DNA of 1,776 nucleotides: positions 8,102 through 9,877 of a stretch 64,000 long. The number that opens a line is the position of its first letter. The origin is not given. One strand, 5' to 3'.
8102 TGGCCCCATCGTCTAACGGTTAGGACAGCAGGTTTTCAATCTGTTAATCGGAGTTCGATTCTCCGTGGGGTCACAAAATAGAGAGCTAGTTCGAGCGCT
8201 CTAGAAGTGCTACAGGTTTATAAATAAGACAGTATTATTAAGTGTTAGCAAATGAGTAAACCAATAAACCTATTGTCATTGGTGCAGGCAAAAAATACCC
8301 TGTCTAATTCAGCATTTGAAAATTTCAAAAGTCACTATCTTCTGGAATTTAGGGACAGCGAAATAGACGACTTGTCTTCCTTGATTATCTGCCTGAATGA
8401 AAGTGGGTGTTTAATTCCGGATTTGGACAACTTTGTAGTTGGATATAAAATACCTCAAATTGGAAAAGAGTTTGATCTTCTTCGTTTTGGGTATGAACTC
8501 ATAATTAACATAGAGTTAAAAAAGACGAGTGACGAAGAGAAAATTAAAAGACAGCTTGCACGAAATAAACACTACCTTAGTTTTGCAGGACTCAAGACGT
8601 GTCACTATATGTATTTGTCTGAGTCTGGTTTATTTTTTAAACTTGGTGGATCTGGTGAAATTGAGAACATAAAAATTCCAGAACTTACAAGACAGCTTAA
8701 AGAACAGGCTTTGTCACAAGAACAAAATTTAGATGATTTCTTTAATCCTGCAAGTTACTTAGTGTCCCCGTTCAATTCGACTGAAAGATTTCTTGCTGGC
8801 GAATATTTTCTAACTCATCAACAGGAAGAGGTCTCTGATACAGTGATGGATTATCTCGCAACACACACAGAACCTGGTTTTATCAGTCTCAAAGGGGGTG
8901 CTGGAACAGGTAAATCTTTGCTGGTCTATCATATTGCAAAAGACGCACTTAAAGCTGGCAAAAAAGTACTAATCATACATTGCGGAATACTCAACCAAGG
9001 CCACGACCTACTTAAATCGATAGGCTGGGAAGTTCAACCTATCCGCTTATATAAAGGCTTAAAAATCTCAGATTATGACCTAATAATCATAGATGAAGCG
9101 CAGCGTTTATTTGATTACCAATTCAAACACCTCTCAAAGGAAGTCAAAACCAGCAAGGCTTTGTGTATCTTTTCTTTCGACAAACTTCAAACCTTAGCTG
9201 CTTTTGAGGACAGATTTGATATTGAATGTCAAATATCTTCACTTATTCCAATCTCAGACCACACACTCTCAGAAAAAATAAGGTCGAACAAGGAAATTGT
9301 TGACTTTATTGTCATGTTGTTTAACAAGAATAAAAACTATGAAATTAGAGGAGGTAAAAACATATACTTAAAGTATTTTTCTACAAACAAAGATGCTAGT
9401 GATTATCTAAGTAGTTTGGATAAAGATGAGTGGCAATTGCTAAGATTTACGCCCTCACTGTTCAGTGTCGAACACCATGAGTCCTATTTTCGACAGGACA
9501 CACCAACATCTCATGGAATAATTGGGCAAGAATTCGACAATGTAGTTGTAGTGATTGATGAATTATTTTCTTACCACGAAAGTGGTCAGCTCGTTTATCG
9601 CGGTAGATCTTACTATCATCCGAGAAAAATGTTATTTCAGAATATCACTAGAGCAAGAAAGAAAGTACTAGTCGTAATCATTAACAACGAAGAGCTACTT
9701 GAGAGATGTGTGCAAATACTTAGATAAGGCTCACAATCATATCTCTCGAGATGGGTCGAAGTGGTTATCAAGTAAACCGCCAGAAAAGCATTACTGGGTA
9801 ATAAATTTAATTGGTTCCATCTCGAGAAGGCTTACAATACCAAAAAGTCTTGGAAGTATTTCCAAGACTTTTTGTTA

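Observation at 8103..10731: Mosaic accessory islet at tRNA-Glu: AT-rich DUF2075-like NERD-helicase (candidate defense gene) abutting a GC-rich LpxC-like deacetylase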

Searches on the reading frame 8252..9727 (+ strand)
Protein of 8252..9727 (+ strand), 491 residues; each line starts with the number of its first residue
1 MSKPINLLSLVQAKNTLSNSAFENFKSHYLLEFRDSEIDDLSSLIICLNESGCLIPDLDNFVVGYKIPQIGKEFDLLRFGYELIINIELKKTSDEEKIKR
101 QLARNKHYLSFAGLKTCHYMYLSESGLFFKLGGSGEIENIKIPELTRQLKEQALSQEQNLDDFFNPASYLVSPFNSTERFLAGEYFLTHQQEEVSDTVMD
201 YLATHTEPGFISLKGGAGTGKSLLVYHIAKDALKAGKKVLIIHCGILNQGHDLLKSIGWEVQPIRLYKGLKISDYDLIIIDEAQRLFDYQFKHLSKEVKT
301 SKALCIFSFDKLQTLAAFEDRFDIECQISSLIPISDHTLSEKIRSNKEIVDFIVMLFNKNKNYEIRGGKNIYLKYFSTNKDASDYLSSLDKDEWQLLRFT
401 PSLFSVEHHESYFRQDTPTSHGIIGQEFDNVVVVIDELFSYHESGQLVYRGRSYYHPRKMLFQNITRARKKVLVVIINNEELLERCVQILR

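Call 4: search_protein_families(library=pfam, proteins=[window:8252-9727:+], max_evalue=0.1)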
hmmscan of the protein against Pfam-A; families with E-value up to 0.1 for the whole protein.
window:8252-9727:+ (491 aa): 21 families
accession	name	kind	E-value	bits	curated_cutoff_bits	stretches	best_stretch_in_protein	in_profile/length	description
PF09848.15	SLFN-g3_helicase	-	4.5e-07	29.9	24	1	214-387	7-207/354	Schlafen group 3, DNA/RNA helicase domain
PF13604.12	AAA_30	-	3.4e-05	24.1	27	1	207-313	17-127/191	AAA domain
PF01443.25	Viral_helicase1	-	3.5e-05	24.2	21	1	214-474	4-226/228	Viral superfamily 1 RNA helicase core domain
PF25199.1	nSTAND_NTPase5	-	8e-05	22.9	34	1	193-288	27-110/145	Novel STAND NTPase 5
PF13245.12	AAA_19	-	0.00016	22.3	25.1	1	206-314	9-129/134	AAA domain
PF00931.28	NB-ARC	-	0.0013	18.5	23.5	1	192-232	2-42/248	NB-ARC domain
PF13538.12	UvrD_C_2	-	0.002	18.4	27.4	0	453-475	27-52/52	UvrD-like helicase C-terminal domain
PF05970.20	PIF1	-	0.0021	18.1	25.9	1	187-242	2-56/223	PIF1-like helicase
PF04851.21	ResIII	-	0.0033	17.8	22.5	1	187-242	4-59/164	Type III restriction enzyme, res subunit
PF13173.12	AAA_14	-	0.0036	17.7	27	1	211-288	5-76/129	AAA domain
PF02562.22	PhoH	-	0.0056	16.6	27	0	206-241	20-52/205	PhoH-like protein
PF13191.12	AAA_16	-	0.0075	17.2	32.6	1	196-244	10-60/167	AAA ATPase domain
PF13401.12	AAA_22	-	0.01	16.6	27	1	207-295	4-105/130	AAA domain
PF24883.2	NPHP3_N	-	0.011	16.3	24.8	1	199-244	13-58/164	Nephrocystin 3, N-terminal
PF14668.11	RICTOR_V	-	0.018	15.7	27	1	339-389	18-68/71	Rapamycin-insensitive companion of mTOR, domain 5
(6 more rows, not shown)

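Call 5: search_protein_families(library=padloc, proteins=[window:8252-9727:+], max_evalue=0.1)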
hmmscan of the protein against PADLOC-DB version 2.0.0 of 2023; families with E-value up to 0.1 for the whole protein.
window:8252-9727:+ (491 aa): 18 families
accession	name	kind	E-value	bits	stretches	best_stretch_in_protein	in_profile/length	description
PDLC02350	AbiO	-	1.2e-171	569.6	1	3-490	2-467/468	AbiO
PDLC02372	Nhi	-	2.2e-167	555.5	1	3-490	2-469/470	-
PDLC00135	GajB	-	6.3e-06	23.3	1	283-481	382-584/603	UrvD helicase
PDLC04476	PDC-M16A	-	1.8e-05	21.3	1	187-237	5-54/691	-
PDLC01087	C3a187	-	8.8e-05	19.5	1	193-244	195-246/559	NERD+UvrD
PDLC00113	GajB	-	0.00013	18.6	1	405-476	469-552/579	UrvD helicase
PDLC04140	mad8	-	0.00016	19.3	1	207-244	26-65/314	mads_8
PDLC04475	PDC-M16A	-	0.00084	15.9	1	185-239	10-62/721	-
PDLC00111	GajB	-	0.0012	15.6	1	399-437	501-541/625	UrvD helicase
PDLC03002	Helicase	-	0.0014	15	1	274-316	330-371/707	-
PDLC00143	GajB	-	0.0016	15.1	1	381-438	488-548/632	UrvD helicase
PDLC04470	PDC-M16A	-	0.0019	14.4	1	184-243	209-267/895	-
PDLC04474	PDC-M16A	-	0.0021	14.6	1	174-242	203-269/917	-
PDLC01439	typeIV_DinG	-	0.0027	14.4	1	272-388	183-275/575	CAS-IV-A; associated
PDLC02161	Avs2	-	0.004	12.9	1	209-248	342-381/1499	-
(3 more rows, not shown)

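Call 6: search_protein_families(library=ncbifam, proteins=[window:8252-9727:+], max_evalue=0.1)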
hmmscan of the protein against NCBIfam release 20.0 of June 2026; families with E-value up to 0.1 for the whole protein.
window:8252-9727:+ (491 aa): 12 families
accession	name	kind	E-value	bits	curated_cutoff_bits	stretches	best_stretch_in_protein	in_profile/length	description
NF038214.1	IS21_help_AAA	equivalog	0.0016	18.2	200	1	211-283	93-160/232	IS21-like element helper ATPase IstB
NF005318.0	PRK06851.1-2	equivalog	0.0039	16.4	734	1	212-256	214-258/353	hypothetical protein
NF005317.0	PRK06851.1-1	equivalog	0.0043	16.4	689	1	212-250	34-72/369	hypothetical protein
NF053632.1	heli_RadD_YejH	equivalog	0.0045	15.3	720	1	189-257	5-70/573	DNA repair helicase RadD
TIGR03420.1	DnaA_homol_Hda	equivalog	0.005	16.4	194.8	1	186-249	17-79/226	DnaA regulatory inactivator Hda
NF004723.0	PRK06067.1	subfamily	0.03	13.8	194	1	211-319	37-145/243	flagellar accessory protein FlaH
NF006486.0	PRK08903.1-6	equivalog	0.046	13.3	307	0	198-243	26-71/222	DnaA regulatory inactivator Hda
TIGR02324.1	CP_lyasePhnL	equivalog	0.047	13.1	256.3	1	185-247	10-73/224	phosphonate C-P lyase system protein PhnL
NF006799.0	PRK09302.1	equivalog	0.054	12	408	1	213-244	278-309/515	circadian clock protein KaiC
TIGR03880.1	KaiC_arch_3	hypoth_equivalog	0.069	12.7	249.45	0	211-302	19-110/224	KaiC domain-containing protein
NF005992.0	PRK08116.1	subfamily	0.069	12.3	189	0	211-281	117-185/269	hypothetical protein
NF005931.1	PRK07952.1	equivalog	0.073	12.6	357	0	213-282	104-171/246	replicative helicase loader DnaC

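Call 25: search_dna_similar(query=window:8252-9727:+, collection=plasmids, mode=protein, max_rows=15)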
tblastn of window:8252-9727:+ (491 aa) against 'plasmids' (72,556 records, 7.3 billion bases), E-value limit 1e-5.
Records with a match: 221; places in all: 225; records where one place covers at least 80% of the query: 189.
Best place of each record, by identity: <60% 221.
By first word of the organism name: Bacillus 137; Enterococcus 61; Lactiplantibacillus 6; Providencia 5; Lactococcus 3; Pantoea 2; Rossellomorea 1; Paenibacillus 1; Peribacillus 1; Lentilactobacillus 1; and 3 more.
By predicted mobility (MOB-suite, as given by PLSDB): conjugative 111; non-mobilizable 58; mobilizable 52.
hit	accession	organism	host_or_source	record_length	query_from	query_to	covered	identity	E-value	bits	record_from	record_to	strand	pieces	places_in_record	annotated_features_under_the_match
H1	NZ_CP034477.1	Pantoea agglomerans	food,leaf from rome apple cultivar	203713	3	491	100%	47.0%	7e-139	448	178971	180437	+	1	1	DNA/RNA helicase domain-containing protein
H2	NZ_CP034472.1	Pantoea agglomerans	food,leaf from rome apple cultivar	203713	3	491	100%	47.0%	7e-139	448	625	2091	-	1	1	DNA/RNA helicase domain-containing protein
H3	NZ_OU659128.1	Providencia alcalifaciens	Canis lupus familiaris,intestine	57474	3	490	99%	43.6%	6e-121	397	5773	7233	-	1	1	DNA/RNA helicase domain-containing protein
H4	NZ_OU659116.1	Providencia alcalifaciens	Canis lupus familiaris,intestine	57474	3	490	99%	43.6%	6e-121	397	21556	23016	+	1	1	DNA/RNA helicase domain-containing protein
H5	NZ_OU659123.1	Providencia alcalifaciens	Canis lupus familiaris,intestine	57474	3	490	99%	43.6%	6e-121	397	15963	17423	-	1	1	DNA/RNA helicase domain-containing protein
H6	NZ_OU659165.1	Providencia alcalifaciens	Canis lupus familiaris,intestine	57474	3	490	99%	43.6%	6e-121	397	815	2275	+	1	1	DNA/RNA helicase domain-containing protein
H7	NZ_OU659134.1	Providencia alcalifaciens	Canis lupus familiaris,intestine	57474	3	490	99%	43.6%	6e-121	397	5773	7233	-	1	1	DNA/RNA helicase domain-containing protein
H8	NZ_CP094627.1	Bacillus thuringiensis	whole organism,soil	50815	3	490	99%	43.1%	4e-121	397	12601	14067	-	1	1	ATP-binding protein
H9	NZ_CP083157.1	Bacillus thuringiensis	whole organism,Biopesticide XenTari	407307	3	491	100%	41.8%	5e-116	383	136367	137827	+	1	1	ATP-binding protein | hypothetical protein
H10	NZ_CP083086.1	Bacillus thuringiensis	whole organism,Biopesticide B401/B402 ...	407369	3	491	100%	41.8%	5e-116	383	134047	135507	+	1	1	ATP-binding protein | hypothetical protein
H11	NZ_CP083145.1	Bacillus thuringiensis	whole organism,Biopesticide Agree WP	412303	3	491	100%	41.8%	5e-116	383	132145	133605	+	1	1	ATP-binding protein | hypothetical protein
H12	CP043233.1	Bacillus thuringiensis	whole organism,soil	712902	3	491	100%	41.8%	5e-116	383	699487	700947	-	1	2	ATP-binding protein | hypothetical protein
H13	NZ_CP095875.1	Bacillus sp. PGP15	-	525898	3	491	100%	41.7%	2e-109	363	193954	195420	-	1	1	DNA/RNA helicase domain-containing protein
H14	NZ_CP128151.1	Bacillus albus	bacterial isolate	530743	3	491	100%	41.7%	2e-109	363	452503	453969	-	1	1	DNA/RNA helicase domain-containing protein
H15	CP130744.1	Bacillus thuringiensis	rhizhosphere soil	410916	3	491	100%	41.5%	3e-82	392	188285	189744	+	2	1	ATP-binding protein | hypothetical protein (x2)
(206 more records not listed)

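Call 37: list_cluster_members(proteins=[P0001, window:8252-9727:+, window:10764-11228:+])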
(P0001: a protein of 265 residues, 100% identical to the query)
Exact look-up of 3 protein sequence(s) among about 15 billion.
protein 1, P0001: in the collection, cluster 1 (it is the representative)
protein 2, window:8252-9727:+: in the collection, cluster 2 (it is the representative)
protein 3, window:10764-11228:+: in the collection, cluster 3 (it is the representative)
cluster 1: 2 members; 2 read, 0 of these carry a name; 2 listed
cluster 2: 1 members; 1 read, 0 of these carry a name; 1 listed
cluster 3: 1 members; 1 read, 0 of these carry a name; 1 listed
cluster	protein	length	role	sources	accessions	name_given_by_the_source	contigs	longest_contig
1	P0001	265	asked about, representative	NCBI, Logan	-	-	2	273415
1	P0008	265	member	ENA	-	-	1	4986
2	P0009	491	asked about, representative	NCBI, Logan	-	-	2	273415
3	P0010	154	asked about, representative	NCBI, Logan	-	-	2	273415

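Call 64: find_homologous_proteins(query=window:8252-9727:+, max_evalue=1e-20)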
Query window:8252-9727:+ (491 aa): 2859 proteins with E <= 1e-20 among 8000 candidates; the best 120 are listed.
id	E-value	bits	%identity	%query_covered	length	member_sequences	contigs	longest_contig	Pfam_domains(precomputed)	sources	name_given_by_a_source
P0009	0.0e+0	1100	100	100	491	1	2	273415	PF09848.16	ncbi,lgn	-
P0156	2.0e-249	846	78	100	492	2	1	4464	PF09848.16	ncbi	-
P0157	3.9e-239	813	75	100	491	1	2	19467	PF01443.25,PF09848.16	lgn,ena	-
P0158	3.6e-238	809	74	100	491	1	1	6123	PF01443.25,PF13245.13,PF09848.16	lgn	-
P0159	1.4e-235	801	72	100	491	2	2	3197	PF09848.16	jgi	jgi:hypothetical protein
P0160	2.3e-233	793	74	100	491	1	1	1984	PF01443.25,PF09848.16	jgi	jgi:hypothetical protein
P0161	2.7e-232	790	74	100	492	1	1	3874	PF13401.13,PF09848.16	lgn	-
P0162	3.0e-232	790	72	100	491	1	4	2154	PF09848.16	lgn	-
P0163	5.1e-232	789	72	100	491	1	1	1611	PF09848.16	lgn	-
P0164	3.9e-229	780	71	100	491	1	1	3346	PF01443.25,PF09848.16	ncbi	-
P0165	4.9e-229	779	72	100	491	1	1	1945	PF01443.25,PF09848.16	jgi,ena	-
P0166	1.4e-223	761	70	100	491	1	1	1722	PF09848.16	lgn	-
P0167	2.3e-222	757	70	100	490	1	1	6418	PF01443.25,PF13401.13,PF09848.16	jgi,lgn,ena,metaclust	metaclust:\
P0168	2.7e-221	754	70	100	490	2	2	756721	PF01443.25,PF13245.13,PF09848.16,PF02562.23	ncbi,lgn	-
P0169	1.2e-219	748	69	100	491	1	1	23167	PF01443.25,PF09848.16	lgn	-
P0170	5.7e-217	739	70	99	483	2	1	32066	PF13604.13,PF13401.13,PF09848.16,PF02562.23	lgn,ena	-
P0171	1.7e-216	738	68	100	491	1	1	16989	PF09848.16,PF02562.23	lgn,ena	-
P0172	2.9e-216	737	70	100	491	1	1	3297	PF01443.25,PF13245.13,PF09848.16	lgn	-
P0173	8.1e-216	736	67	100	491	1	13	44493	PF01443.25,PF09848.16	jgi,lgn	jgi:hypothetical protein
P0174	1.7e-214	731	68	100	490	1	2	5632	PF01443.25,PF13401.13,PF09848.16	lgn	-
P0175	2.8e-210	717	66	100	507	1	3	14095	PF01443.25,PF09848.16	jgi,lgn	-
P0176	3.3e-208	711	66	100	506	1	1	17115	PF09848.16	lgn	-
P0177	8.2e-198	676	64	100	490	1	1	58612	PF01443.25,PF13604.13,PF13401.13,PF09848.16,PF02562.23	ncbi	-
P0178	5.4e-172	591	75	75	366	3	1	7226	PF13245.13,PF09848.16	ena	-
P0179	2.0e-162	560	54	100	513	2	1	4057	PF01443.25,PF13245.13,PF09848.16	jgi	jgi:hypothetical protein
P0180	1.9e-160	553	51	100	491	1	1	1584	PF13401.13,PF09848.16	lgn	-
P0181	3.1e-159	549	53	100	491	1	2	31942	PF09848.16,PF02562.23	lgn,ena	-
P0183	1.2e-158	547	52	100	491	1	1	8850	PF13245.13,PF09848.16,PF02562.23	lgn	-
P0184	1.4e-157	544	52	100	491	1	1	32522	PF13245.13,PF09848.16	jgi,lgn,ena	-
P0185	1.5e-157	544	52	100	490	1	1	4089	PF13245.13,PF09848.16,PF02562.23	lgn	-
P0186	1.7e-157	543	53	100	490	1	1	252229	PF01443.25,PF13401.13,PF09848.16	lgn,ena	-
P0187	2.4e-157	543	52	100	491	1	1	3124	PF13245.13,PF09848.16,PF02562.23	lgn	-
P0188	6.3e-157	541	52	100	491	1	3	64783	PF09848.16,PF02562.23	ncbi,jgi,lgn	-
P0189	6.7e-157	541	52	100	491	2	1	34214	PF09848.16,PF02562.23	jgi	jgi:Uncharacterized conserved protein (DUF2075)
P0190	2.9e-156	539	52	100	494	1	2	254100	PF09848.16,PF02562.23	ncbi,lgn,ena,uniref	ncbi:DNA/RNA helicase domain-containing protein [Collimonas fungivorans]|uniref:DNA/RNA helicase dom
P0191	5.4e-156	538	52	100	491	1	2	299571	PF09848.16,PF02562.23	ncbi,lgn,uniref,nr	ncbi:hypothetical protein FHW67_001957 [Herbaspirillum sp. Sphag1AN]|uniref:DNA/RNA helicase domain-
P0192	5.9e-156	538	52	100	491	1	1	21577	PF09848.16,PF02562.23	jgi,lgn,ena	-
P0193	6.4e-156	538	52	100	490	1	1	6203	PF09848.16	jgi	-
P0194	7.4e-156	538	51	100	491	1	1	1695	PF13245.13,PF09848.16,PF02562.23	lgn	-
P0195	3.3e-155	536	52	100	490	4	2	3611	PF09848.16,PF02562.23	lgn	-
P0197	6.7e-155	535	52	100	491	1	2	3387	PF09848.16,PF02562.23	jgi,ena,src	-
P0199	7.4e-155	535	52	100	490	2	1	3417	PF13401.13,PF09848.16,PF04851.22,PF02562.23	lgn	-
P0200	1.2e-154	534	52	100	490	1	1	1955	PF05970.21,PF13401.13,PF09848.16,PF00931.29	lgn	-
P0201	2.0e-154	533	51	100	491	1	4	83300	PF09848.16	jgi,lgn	jgi:hypothetical protein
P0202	2.5e-154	533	51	100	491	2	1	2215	PF01443.25,PF09848.16,PF02562.23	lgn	-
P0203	1.3e-153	531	52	100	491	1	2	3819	PF13245.13,PF09848.16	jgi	jgi:hypothetical protein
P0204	1.4e-153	530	51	100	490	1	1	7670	PF09848.16,PF25199.2,PF02562.23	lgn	-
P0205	1.8e-153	530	51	100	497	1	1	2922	PF09848.16,PF02562.23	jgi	jgi:hypothetical protein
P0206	1.8e-153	530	50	100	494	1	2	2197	PF05970.21,PF13401.13,PF09848.16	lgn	-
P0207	1.9e-153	530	50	100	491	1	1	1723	PF13245.13,PF09848.16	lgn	-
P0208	2.3e-153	530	51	100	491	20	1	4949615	PF01443.25,PF13245.13,PF09848.16,PF02562.23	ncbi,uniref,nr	ncbi:ATP-binding protein [Pseudomonas cavernae]|uniref:ATP-binding protein n=1 Tax=Pseudomonas caver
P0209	2.5e-153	530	51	100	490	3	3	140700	PF01443.25,PF13245.13,PF13401.13,PF09848.16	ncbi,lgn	ncbi:DUF2075 domain-containing protein [Yersinia enterocolitica]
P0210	2.8e-153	529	51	100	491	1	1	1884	PF09848.16,PF02562.23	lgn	-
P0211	3.4e-153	529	51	100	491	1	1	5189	PF01443.25,PF09848.16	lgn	-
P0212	5.4e-153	529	52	100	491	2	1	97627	PF13604.13,PF13245.13,PF09848.16,PF02562.23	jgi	jgi:hypothetical protein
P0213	5.7e-153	528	51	100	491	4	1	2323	PF01443.25,PF13245.13,PF09848.16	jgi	jgi:hypothetical protein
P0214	1.0e-152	528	52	100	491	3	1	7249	PF09848.16,PF02562.23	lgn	-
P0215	1.2e-152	527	51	100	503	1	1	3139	PF01443.25,PF13245.13,PF09848.16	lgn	-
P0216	1.3e-152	527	52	100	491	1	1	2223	PF13245.13,PF09848.16,PF02562.23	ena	-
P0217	1.6e-152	527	50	100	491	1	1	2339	PF05970.21,PF13604.13,PF13401.13,PF09848.16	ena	-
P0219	2.1e-152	527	51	100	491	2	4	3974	PF09848.16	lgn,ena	-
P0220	2.2e-152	527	51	100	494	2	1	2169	PF09848.16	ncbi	-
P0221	3.2e-152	526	52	100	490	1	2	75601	PF09848.16,PF02562.23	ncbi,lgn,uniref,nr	ncbi:ATP-binding protein [Nitrosomonas sp.]|uniref:ATP-binding protein n=1 Tax=Nitrosomonas sp. TaxI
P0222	4.5e-152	525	49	100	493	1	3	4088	PF13604.13,PF13245.13,PF09848.16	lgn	-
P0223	4.8e-152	525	51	100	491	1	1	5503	PF13604.13,PF13245.13,PF09848.16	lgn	-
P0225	5.3e-152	525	50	100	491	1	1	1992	PF09848.16,PF02562.23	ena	-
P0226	6.4e-152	525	51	100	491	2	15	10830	PF09848.16,PF02562.23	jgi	jgi:hypothetical protein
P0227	6.7e-152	525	51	100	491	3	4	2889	PF05970.21,PF01443.25,PF13245.13,PF09848.16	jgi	-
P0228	7.2e-152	525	51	100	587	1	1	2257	PF13245.13,PF09848.16,PF02562.23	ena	-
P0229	8.5e-152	525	51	100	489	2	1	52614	PF13604.13,PF13245.13,PF09848.16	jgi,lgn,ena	-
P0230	1.3e-151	524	51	98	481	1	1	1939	PF13245.13,PF09848.16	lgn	-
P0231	1.5e-151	524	51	100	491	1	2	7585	PF01443.25,PF13401.13,PF09848.16,PF02562.23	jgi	jgi:hypothetical protein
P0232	1.9e-151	523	51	100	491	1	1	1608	PF01443.25,PF09848.16,PF02562.23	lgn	-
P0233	3.3e-151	523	52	95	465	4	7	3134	PF05970.21,PF13604.13,PF13245.13,PF13401.13,PF09848.16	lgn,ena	-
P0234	7.4e-151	521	50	100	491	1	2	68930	PF13245.13,PF09848.16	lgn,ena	-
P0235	8.9e-151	521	51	100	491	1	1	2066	PF01443.25,PF13604.13,PF13245.13,PF09848.16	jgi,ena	-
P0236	9.7e-151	521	50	100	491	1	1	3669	PF01443.25,PF13245.13,PF09848.16,PF02562.23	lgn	-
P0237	1.1e-150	521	52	100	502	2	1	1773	PF01443.25,PF09848.16,PF02562.23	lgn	-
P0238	1.3e-150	521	49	100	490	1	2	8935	PF09848.16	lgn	-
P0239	1.6e-150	520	51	99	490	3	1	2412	PF05970.21,PF09848.16,PF02562.23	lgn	-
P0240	1.9e-150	520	51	99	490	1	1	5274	PF01443.25,PF09848.16,PF02562.23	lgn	-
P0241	2.4e-150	520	51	96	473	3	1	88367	PF13604.13,PF09848.16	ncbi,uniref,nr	ncbi:DNA/RNA helicase domain-containing protein [Burkholderia seminalis]|uniref:DNA/RNA helicase dom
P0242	2.4e-150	520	52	98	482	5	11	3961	PF05970.21,PF01443.25,PF13401.13,PF09848.16,PF00931.29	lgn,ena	-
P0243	2.5e-150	520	51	100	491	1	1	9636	PF09848.16,PF02562.23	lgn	-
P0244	2.5e-150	520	50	100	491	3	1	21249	PF01443.25,PF09848.16,PF02562.23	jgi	jgi:hypothetical protein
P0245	2.9e-150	519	50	100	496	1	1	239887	PF13604.13,PF13245.13,PF09848.16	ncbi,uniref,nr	ncbi:ATP-binding protein [Burkholderia vietnamiensis]|uniref:ATP-binding protein n=1 Tax=Burkholderi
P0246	3.7e-150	519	49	100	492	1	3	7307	PF01443.25,PF13604.13,PF09848.16,PF02562.23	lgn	-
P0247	4.3e-150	519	51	100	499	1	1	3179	PF01443.25,PF09848.16,PF02562.23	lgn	-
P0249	4.8e-150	519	50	100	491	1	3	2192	PF01443.25,PF13245.13,PF09848.16,PF02562.23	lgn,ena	-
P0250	4.9e-150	519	50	100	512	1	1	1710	PF13245.13,PF09848.16,PF02562.23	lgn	-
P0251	5.2e-150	519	52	99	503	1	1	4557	PF01443.25,PF13604.13,PF09848.16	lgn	-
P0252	6.9e-150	518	50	100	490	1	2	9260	PF01443.25,PF13604.13,PF13245.13,PF09848.16,PF02562.23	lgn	-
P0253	7.3e-150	518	50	100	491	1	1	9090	PF09848.16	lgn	-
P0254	1.2e-149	517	52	100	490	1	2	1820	PF13173.13,PF13245.13,PF09848.16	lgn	-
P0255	1.5e-149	517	50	100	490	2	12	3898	PF09848.16,PF02562.23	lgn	-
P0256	2.2e-149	517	52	99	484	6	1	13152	PF05970.21,PF13245.13,PF09848.16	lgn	-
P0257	2.2e-149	517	51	100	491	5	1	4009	PF13245.13,PF09848.16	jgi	jgi:Uncharacterized conserved protein (DUF2075)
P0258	3.0e-149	516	50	100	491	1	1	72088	PF09848.16,PF02562.23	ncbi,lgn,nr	ncbi:MAG: DUF2075 domain-containing protein [Pseudomonas sp.]|nr:DUF2075 domain-containing protein [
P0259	5.4e-149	515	50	98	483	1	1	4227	PF13245.13,PF13401.13,PF09848.16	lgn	-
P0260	5.5e-149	515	51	100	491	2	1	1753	PF13604.13,PF09848.16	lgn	-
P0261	6.4e-149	515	51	100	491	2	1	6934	PF01443.25,PF13604.13,PF13245.13,PF09848.16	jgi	-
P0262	7.1e-149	515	50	100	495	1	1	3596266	PF13604.13,PF09848.16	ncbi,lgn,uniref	ncbi:DNA/RNA helicase domain-containing protein [Burkholderia pyrrocinia]|uniref:DNA/RNA helicase do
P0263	7.2e-149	515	51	100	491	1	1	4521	PF01443.25,PF13604.13,PF09848.16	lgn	-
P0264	9.8e-149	514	51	100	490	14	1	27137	PF09848.16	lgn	-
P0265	1.2e-148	514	51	100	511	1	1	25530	PF09848.16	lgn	-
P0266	1.2e-148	514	52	98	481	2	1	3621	PF01443.25,PF13245.13,PF09848.16,PF04851.22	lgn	-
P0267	1.4e-148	514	50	100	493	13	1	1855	PF09848.16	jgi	-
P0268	1.4e-148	514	51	100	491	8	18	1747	PF13604.13,PF13245.13,PF09848.16,PF02562.23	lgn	-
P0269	1.7e-148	514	48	100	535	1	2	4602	PF13604.13,PF13245.13,PF09848.16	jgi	jgi:Uncharacterized conserved protein (DUF2075)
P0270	1.8e-148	514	51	100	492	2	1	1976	PF01443.25,PF13604.13,PF09848.16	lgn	-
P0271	1.8e-148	514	50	100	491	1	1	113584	PF05970.21,PF13604.13,PF13245.13,PF13401.13,PF09848.16,PF25199.2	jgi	jgi:Cdc6-like AAA superfamily ATPase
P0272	2.2e-148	513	50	98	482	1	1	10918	PF13245.13,PF13401.13,PF09848.16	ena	-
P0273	2.5e-148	513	49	100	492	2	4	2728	PF13604.13,PF09848.16,PF02562.23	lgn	-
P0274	2.6e-148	513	50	98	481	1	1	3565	PF13245.13,PF09848.16,PF02562.23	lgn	-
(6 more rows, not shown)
